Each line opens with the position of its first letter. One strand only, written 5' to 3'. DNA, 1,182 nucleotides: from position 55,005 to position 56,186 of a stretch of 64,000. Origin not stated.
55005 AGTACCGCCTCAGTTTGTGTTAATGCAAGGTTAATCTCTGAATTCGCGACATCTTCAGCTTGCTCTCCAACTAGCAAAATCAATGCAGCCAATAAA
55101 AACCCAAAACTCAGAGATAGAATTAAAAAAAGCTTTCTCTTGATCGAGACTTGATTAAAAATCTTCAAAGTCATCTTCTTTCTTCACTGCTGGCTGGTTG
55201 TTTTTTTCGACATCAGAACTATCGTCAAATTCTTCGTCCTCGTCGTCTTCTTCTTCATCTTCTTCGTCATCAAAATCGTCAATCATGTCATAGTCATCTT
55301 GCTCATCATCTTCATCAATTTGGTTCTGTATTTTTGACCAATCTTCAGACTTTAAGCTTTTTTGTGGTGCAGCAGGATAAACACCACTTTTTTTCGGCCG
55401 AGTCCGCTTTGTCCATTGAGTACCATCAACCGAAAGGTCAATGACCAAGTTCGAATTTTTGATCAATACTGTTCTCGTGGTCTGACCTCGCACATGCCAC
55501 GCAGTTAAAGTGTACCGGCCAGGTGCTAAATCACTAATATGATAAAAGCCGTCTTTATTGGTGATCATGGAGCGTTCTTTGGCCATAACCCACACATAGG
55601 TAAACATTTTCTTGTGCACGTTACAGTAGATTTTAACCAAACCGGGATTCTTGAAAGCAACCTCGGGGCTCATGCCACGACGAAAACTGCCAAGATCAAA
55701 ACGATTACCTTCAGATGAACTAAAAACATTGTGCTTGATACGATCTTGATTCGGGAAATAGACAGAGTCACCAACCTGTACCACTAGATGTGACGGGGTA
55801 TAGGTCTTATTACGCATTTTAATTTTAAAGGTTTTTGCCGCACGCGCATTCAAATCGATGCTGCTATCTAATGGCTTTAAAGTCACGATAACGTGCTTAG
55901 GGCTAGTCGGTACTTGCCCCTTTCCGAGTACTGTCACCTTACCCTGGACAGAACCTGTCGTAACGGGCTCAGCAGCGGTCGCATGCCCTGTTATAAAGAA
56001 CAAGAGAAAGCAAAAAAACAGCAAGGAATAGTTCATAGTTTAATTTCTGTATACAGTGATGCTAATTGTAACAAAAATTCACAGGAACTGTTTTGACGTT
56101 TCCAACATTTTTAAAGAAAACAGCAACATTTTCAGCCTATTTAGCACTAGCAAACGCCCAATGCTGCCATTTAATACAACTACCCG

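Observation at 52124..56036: Translationally coupled operon: secreted poly-acidic cupredoxin, receptor Ser/Thr kinase, small protein, DnaJ-like protein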

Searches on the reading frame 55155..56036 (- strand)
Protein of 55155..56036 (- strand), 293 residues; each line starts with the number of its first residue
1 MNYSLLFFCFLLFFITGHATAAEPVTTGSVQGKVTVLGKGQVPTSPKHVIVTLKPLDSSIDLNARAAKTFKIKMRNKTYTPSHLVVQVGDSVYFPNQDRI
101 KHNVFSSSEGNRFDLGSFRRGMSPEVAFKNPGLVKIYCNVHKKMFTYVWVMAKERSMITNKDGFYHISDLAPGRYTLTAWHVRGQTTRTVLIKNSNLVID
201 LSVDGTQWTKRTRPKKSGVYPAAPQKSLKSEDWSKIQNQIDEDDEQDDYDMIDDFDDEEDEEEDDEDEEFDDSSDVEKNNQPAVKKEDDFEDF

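Call 3: search_protein_families(library=pfam, proteins=[window:55155-56036:-], max_evalue=0.1)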
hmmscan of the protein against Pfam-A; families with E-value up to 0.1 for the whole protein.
window:55155-56036:- (293 aa): 7 families
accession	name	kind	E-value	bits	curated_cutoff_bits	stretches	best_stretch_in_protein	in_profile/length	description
PF13620.12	CarboxypepD_reg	-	3.3e-06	27.8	32.3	1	153-189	28-64/82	Carboxypeptidase regulatory-like domain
PF13473.12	Cupredoxin_1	-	7.8e-05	23.1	27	1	63-108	16-63/104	Cupredoxin-like domain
PF13715.12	CarbopepD_reg_2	-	0.00012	22.5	32.2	1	148-196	19-68/88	CarboxypepD_reg-like domain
PF00127.26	Copper-bind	-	0.0012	19.7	21.2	1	77-145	12-91/99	Copper binding proteins, plastocyanin/azurin family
PF14686.12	fn3_3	-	0.0098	16.1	24.4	1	159-181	31-53/75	Polysaccharide lyase family 4, domain II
PF17802.7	SpaA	-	0.059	14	23.1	0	153-178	32-57/91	Prealbumin-like fold domain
PF10708.14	DUF2510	-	0.091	13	24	0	204-217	18-31/35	Protein of unknown function (DUF2510)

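Call 4: search_protein_families(library=ncbifam, proteins=[window:55155-56036:-], max_evalue=0.1)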
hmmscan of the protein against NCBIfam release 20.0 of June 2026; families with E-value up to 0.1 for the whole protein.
window:55155-56036:- (293 aa): 2 families
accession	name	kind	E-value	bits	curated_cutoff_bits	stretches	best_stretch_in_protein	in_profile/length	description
TIGR02656.1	cyanin_plasto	equivalog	0.0026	18.1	87.85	1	77-142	12-88/99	plastocyanin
TIGR02657.1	amicyanin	equivalog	0.02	15.3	110.2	1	78-146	7-78/83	amicyanin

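Call 16: find_related_loci(query=A1, collection=genome_contigs, flank=10000)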
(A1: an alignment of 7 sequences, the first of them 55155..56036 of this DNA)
Query A1 (293 aa) in genome_contigs; peptide patterns used: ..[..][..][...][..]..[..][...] (x = any residue, [..] = any of these).
390 stretches matched a pattern; 378 encode a relative of the query (tblastn E <= 1e-3); the best 80 are kept; 80 distinct loci.
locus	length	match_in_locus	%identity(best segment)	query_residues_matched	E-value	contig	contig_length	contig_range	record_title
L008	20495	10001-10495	44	30-193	2e-43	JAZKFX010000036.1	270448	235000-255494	MAG: Pseudomonadota bacterium isolate DC_RB_04_SPN110320-bin021_1_1 DCRB04SPN_B021_1_1_000000000036, whole genome shotgu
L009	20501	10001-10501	43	28-193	8e-42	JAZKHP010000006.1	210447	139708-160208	MAG: Pseudomonadota bacterium isolate DC_SW_03_SPN07022020-bin023 DCSW031SPN_B023_0_000000000006, whole genome shotgun s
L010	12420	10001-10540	37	30-208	1e-40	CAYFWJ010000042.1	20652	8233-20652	MAG TPA_asm: uncultured Ectothiorhodospiraceae bacterium isolate ERP107533_co1_145 genome assembly, contig: NODE_1739_le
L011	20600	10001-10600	35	19-218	1e-38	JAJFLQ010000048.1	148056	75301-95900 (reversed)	MAG: Verrucomicrobia bacterium isolate OFTM300 OFTM300_47, whole genome shotgun sequence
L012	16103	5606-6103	40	28-193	2e-38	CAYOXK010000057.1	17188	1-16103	MAG TPA_asm: uncultured Gammaproteobacteria bacterium isolate SRP072547_co2_190 genome assembly, contig: NODE_4887_lengt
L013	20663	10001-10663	36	4-220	1e-38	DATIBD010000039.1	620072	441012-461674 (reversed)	MAG TPA_asm: Vicinamibacteria bacterium isolate SMAG_U16281 k141_1864819, whole genome shotgun sequence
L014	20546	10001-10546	38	28-208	6e-38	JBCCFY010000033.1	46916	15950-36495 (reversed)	MAG: Pseudomonadota bacterium isolate P01_B01_bin.30 k141_1349740_length_46916_cov_47.0703, whole genome shotgun sequenc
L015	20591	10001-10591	41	12-205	7e-38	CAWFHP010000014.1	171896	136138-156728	MAG: uncultured Acidobacteriota bacterium isolate MFD05684.bin.1.164 genome assembly, contig: contig_55925, whole genome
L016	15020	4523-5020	41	28-193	4e-37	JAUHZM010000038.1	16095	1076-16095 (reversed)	MAG: Gammaproteobacteria bacterium isolate 4_bin.38 NODE_2752_length_16095_cov_0.810872, whole genome shotgun sequence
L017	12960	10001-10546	37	24-206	2e-36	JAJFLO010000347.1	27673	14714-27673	MAG: Verrucomicrobia bacterium isolate OFTM167 OFTM167_346, whole genome shotgun sequence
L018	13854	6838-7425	35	22-218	1e-34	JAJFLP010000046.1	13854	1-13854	MAG: Verrucomicrobia bacterium isolate OFTM198 OFTM198_45, whole genome shotgun sequence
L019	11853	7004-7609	37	25-218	2e-34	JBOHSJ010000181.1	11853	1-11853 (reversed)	MAG: Gemmatimonadales bacterium isolate SC-S_metawrap_bin.80 k127_5740057, whole genome shotgun sequence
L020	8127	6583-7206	38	8-218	9e-34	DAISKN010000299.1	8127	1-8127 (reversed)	MAG TPA_asm: Acidobacteriota bacterium isolate CTOTU25575 NODE_5008_length_8127_cov_4.769945, whole genome shotgun seque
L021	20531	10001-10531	35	5-189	7e-34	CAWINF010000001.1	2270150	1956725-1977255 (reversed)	MAG: uncultured Acidobacteriota bacterium isolate MFD04944.bin.1.105 genome assembly, contig: contig_21983, whole genome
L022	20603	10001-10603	38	13-218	1e-33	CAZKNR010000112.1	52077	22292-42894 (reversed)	MAG TPA_asm: uncultured Acidobacteriota bacterium isolate binchicken_co165_16 genome assembly, contig: k141_2820727, who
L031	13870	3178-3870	32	4-243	1e-31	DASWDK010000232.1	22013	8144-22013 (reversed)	MAG TPA_asm: Thermoanaerobaculia bacterium isolate SMAG_U2733 k141_1134602, whole genome shotgun sequence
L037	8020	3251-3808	40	27-208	2e-31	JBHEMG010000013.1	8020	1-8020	MAG: Gemmatimonadales bacterium isolate S2_bin.9.orig S2_k141_1814803, whole genome shotgun sequence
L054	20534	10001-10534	37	30-204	1e-30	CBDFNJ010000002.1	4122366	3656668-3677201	MAG: Candidatus Marinacidobacterales bacterium isolate b83d0dcc-da93-416a-ac20-8b57dddb6799 genome assembly, contig: con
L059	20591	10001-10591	33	8-208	5e-30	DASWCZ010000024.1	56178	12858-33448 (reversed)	MAG TPA_asm: Thermoanaerobaculia bacterium isolate SMAG_U2722 k141_1151900, whole genome shotgun sequence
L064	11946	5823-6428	36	9-214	5e-30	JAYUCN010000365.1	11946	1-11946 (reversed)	MAG: Planctomycetota bacterium isolate GFS_6982 GFS_6982_364, whole genome shotgun sequence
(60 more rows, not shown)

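Call 33: predict_structure(alignment_id=A1)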
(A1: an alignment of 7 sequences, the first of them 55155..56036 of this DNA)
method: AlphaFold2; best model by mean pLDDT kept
length: 293 residues; sequences in the alignment: 7
mean_pLDDT: 73.1   pTM: 0.63
mean pLDDT of the five models: 73.1, 72.9, 72.0, 71.8, 59.9
residues with pLDDT >= 90: 119; 70-90: 63; 50-70: 24; < 50: 87
segments of 3 or more residues with pLDDT < 50: 17-21, 211-231, 233-293
pLDDT, mean of each block of 10 residues (from residue 1): 61 54 70 92 88 90 87 94 95 94 87 88 91 90 90 92 93 94 93 91 80 43 43 46 38 40 40 33 35 39
secondary structure, 60 per line:
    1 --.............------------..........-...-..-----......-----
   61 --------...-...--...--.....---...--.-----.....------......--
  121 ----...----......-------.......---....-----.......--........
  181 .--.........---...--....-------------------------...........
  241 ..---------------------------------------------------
elements in order: H3-15 E28-37 E50-55 E69-71 E73-75 E78-80 E83-87 E91-93 E102-106 E113-118 E125-127 E132-137 E145-151 E155-158 E164-170 E173-181 E184-192 E196-198 E201-204 H230-242

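Call 36: fold_search(model_id=the predicted structure, library=pdb)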
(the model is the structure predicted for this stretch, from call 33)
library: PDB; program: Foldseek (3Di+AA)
matches with E <= 10: 1231; with E <= 0.001: 219
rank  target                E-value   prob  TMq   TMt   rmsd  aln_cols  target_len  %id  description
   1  6hbe_A                6.5e-08  1.00  0.27  0.19   7.3       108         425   20  Cu-containing nitrite reductase (NirK) from Thermus scotoductus SA-01 (released 2019-01-23)
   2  2ux6                  2.5e-07  1.00  0.23  0.53   4.7        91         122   30  Pseudoazurin with engineered amicyanin ligand loop, oxidized form, pH 7.5 (released 2007-08-21)
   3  3ply_A                3.2e-07  1.00  0.27  0.71  10.5       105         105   20  Structure of Oxidized P96G Mutant of Amicyanin (released 2011-02-09)
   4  5fc9_A                4.1e-07  1.00  0.25  0.74   3.0        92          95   27  Novel Purple Cupredoxin from Nitrosopumilus maritimus (released 2016-05-11)
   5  2gb2                  6.5e-07  1.00  0.27  0.71  10.3       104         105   20  The P52G mutant of amicyanin in the Cu(II) state. (released 2006-08-01)
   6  4p5r                  6.5e-07  1.00  0.26  0.70  10.5       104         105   21  Structure of oxidized W45Y mutant of amicyanin (released 2014-04-23)
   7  1id2_A                6.9e-07  1.00  0.26  0.68  10.6       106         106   17  CRYSTAL STRUCTURE OF AMICYANIN FROM PARACOCCUS VERSUTUS (THIOBACILLUS VERSUTUS) (released 2001-04-11)
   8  3rym_A                7.4e-07  1.00  0.26  0.70  10.4       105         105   19  Structure of Oxidized M98K mutant of Amicyanin (released 2011-11-23)
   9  1sf3                  7.4e-07  1.00  0.26  0.69  10.6       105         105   21  Structure of the reduced form of the P94A mutant of amicyanin (released 2004-07-27)
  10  1bxu                  7.8e-07  1.00  0.26  0.79   2.4        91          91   26  OXIDIZED PLASTOCYANIN FROM SYNECHOCOCCUS SP. (released 1999-06-15)
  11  1sfd_A                7.8e-07  1.00  0.27  0.70  10.4       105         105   20  oxidized form of amicyanin mutant P94F (released 2004-07-27)
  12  2idq                  8.8e-07  1.00  0.27  0.71  10.4       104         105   19  Structure of M98A mutant of amicyanin, Cu(II) (released 2007-03-13)
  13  3cvd_A                9.3e-07  1.00  0.26  0.69   2.5       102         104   22  Regulation of Protein Function: Crystal Packing Interfaces and Conformational Dimerization (released 2008-07-08)
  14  3cvb_A                9.9e-07  1.00  0.27  0.70   2.3       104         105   22  Regulation of Protein Function: Crystal Packing Interfaces and Conformational Dimerization (released 2008-07-08)
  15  1baw_A                9.9e-07  1.00  0.26  0.69   2.6       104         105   22  PLASTOCYANIN FROM PHORMIDIUM LAMINOSUM (released 1999-03-02)
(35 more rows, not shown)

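Call 51: search_protein_families(library=padloc, proteins=[window:55155-56036:-], max_evalue=0.01)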
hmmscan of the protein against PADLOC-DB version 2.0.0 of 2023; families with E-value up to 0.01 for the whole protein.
window:55155-56036:- (293 aa): 0 families

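Call 59: search_protein_families(library=pfam, proteins=[L008:10618-12819:+, L031:3830-5950:+, L054:10590-13229:+, L037:3849-5879:+, L064:5472-6470:+, L059:12778-13857:+, L011:10485-12761:+], max_evalue=0.001)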
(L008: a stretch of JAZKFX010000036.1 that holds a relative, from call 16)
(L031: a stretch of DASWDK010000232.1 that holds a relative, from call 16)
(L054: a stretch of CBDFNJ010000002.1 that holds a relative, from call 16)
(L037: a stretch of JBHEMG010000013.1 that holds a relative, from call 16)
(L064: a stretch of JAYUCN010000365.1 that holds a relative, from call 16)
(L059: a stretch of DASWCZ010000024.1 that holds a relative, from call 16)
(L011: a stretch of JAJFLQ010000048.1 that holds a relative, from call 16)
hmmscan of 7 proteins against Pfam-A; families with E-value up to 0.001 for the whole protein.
L008:10618-12819:+ (733 aa): 9 families
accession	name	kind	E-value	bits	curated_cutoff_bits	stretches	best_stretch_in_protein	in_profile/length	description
PF00069.31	Pkinase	-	2.9e-50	171.6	31.7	1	470-721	1-253/263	Protein kinase domain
PF07714.23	PK_Tyr_Ser-Thr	-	1.4e-33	116.8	23.1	1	472-720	3-249/258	Protein tyrosine and serine/threonine kinase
PF14827.12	dCache_3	-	4.8e-11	43.1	25.7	1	47-283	4-229/239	Double sensory domain of two-component sensor kinase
PF03109.22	ABC1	-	2e-09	37.4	22.9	1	542-618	143-218/244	ABC1 atypical kinase-like domain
PF05228.19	CHASE4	-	1.9e-05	25.3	26.2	1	103-202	44-137/140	CHASE4 domain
PF17203.10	sCache_3_2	-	2.1e-05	25.1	28.4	1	67-170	12-114/140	Single cache domain 3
PF00672.30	HAMP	-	0.00016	22.4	25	1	321-372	2-52/53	HAMP domain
PF01636.29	APH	-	0.00026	21.3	23.2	1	578-618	156-201/239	Phosphotransferase enzyme family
PF14531.12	Kinase-like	-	0.00092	19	25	0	575-719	153-289/289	Kinase-like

L031:3830-5950:+ (706 aa): 8 families
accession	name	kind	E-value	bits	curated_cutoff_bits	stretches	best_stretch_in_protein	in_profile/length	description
PF00069.31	Pkinase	-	1.9e-49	168.9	31.7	1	441-688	1-252/263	Protein kinase domain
PF07714.23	PK_Tyr_Ser-Thr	-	1e-33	117.2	23.1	1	443-688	3-249/258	Protein tyrosine and serine/threonine kinase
PF00672.30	HAMP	-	9.4e-15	55.1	25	1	339-391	1-53/53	HAMP domain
PF14827.12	dCache_3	-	2.4e-11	44.1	25.7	1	85-299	20-226/239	Double sensory domain of two-component sensor kinase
PF17203.10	sCache_3_2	-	1.9e-05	25.2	28.4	1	68-216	16-137/140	Single cache domain 3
PF03109.22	ABC1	-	0.00012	21.8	22.9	1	486-589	119-216/244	ABC1 atypical kinase-like domain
PF14531.12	Kinase-like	-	0.00027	20.7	25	1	553-648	158-258/289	Kinase-like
PF01636.29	APH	-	0.00064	20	23.2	0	554-589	163-199/239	Phosphotransferase enzyme family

L054:10590-13229:+ (879 aa): 8 families
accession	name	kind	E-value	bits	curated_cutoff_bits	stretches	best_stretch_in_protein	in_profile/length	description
PF00069.31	Pkinase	-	3.6e-50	171.2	31.7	1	607-856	1-253/263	Protein kinase domain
PF07714.23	PK_Tyr_Ser-Thr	-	6.2e-38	131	23.1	1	609-856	3-250/258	Protein tyrosine and serine/threonine kinase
PF00672.30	HAMP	-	3.4e-14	53.3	25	1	304-356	1-53/53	HAMP domain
PF00211.25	Guanylate_cyc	-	1.8e-11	44.4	21.9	1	386-546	7-172/183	Adenylate and Guanylate cyclase catalytic domain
PF14827.12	dCache_3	-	1.6e-10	41.4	25.7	1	47-267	3-229/239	Double sensory domain of two-component sensor kinase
PF03109.22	ABC1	-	1.4e-07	31.4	22.9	0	681-758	143-219/244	ABC1 atypical kinase-like domain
PF14531.12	Kinase-like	-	0.00013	21.8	25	1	700-827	139-263/289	Kinase-like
PF17203.10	sCache_3_2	-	0.00042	20.9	28.4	0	77-182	21-127/140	Single cache domain 3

L037:3849-5879:+ (676 aa): 5 families
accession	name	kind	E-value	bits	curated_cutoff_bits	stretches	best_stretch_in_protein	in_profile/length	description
PF00069.31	Pkinase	-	1.4e-53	182.4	31.7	1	412-665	1-255/263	Protein kinase domain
PF07714.23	PK_Tyr_Ser-Thr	-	2.1e-33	116.2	23.1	1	414-663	3-250/258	Protein tyrosine and serine/threonine kinase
PF00672.30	HAMP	-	5.3e-13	49.5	25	1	317-366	3-52/53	HAMP domain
PF03109.22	ABC1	-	8.5e-06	25.5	22.9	1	486-580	143-236/244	ABC1 atypical kinase-like domain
PF01636.29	APH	-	1.3e-05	25.5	23.2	0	454-526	33-106/239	Phosphotransferase enzyme family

L064:5472-6470:+ (332 aa): 2 families
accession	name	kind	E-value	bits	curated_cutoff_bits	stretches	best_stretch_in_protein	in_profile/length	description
PF00127.26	Copper-bind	-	0.00013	22.8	21.2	0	181-256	10-98/99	Copper binding proteins, plastocyanin/azurin family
PF13473.12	Cupredoxin_1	-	0.001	19.5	27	0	166-256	13-104/104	Cupredoxin-like domain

L059:12778-13857:+ (359 aa): 1 family
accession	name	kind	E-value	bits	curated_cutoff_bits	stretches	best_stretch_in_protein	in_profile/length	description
PF16930.11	Porin_5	-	8.3e-12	44.9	22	2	104-168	206-276/535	Putative porin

L011:10485-12761:+ (758 aa): 7 families
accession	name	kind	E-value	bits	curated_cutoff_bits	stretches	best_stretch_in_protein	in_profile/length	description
PF00069.31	Pkinase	-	1.3e-52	179.2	31.7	1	492-747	1-254/263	Protein kinase domain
PF07714.23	PK_Tyr_Ser-Thr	-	1.3e-32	113.6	23.1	1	494-746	3-250/258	Protein tyrosine and serine/threonine kinase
PF14827.12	dCache_3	-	3.8e-12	46.8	25.7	1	101-336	4-229/239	Double sensory domain of two-component sensor kinase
PF00672.30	HAMP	-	4.9e-08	33.6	25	1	374-424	2-52/53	HAMP domain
PF14531.12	Kinase-like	-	7.1e-07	29.2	25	1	603-744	159-289/289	Kinase-like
PF03109.22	ABC1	-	2.4e-05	24.1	22.9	1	563-643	142-221/244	ABC1 atypical kinase-like domain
PF01636.29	APH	-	0.00021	21.6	23.2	0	605-634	165-195/239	Phosphotransferase enzyme family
